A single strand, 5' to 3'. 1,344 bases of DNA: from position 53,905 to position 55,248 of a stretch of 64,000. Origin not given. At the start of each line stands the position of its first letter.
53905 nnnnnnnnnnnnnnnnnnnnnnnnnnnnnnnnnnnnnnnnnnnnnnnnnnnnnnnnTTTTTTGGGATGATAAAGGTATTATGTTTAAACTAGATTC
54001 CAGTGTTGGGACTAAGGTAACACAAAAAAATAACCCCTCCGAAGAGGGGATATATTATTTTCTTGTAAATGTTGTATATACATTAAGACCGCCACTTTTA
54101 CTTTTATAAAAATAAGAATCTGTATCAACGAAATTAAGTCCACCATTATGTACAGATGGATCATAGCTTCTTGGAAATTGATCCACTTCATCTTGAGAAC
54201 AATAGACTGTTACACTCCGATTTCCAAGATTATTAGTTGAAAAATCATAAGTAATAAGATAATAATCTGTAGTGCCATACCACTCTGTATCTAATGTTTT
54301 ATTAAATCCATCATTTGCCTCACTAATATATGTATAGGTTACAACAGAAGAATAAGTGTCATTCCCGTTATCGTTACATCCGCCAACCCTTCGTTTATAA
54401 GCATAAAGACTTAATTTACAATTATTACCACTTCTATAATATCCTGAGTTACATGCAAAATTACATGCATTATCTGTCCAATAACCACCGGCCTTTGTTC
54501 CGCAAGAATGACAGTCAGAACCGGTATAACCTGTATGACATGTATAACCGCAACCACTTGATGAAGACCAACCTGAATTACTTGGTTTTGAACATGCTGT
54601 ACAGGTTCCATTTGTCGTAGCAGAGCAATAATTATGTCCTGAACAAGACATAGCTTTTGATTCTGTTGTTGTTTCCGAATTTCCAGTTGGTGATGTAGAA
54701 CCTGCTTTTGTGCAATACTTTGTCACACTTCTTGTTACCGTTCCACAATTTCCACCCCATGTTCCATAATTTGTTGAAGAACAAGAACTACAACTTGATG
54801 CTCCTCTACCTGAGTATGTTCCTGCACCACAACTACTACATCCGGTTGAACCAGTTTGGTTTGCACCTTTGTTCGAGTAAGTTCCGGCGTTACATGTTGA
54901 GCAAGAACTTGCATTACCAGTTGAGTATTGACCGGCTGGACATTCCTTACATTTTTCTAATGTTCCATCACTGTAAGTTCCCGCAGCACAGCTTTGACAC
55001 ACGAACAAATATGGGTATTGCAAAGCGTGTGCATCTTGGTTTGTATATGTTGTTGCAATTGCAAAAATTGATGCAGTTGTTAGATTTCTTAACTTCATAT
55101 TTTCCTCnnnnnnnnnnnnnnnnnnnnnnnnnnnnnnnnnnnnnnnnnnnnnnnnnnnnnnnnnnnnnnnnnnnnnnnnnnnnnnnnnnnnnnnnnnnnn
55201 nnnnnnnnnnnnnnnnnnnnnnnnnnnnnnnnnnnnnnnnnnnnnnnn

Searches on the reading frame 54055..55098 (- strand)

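Call 92: search_protein_families(library=pfam, proteins=[window:54055-55098:-], max_evalue=0.01)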
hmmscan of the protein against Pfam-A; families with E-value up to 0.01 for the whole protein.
window:54055-55098:- (347 aa): 3 families
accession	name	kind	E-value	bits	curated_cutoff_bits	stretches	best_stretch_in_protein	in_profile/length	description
PF07562.20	NCD3G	-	9.3e-05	22.7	38.9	2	32-59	27-54/54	Nine Cysteines Domain of family 3 GPCR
PF23091.2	TNFR_ELAPOR1_6th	-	0.00017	21.9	33.2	1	33-56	13-35/41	ELAPOR1-like, TNF receptor-like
PF07699.19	Ephrin_rec_like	-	0.00028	21.1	23.1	2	40-74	1-36/48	Tyrosine-protein kinase ephrin type A/B receptor-like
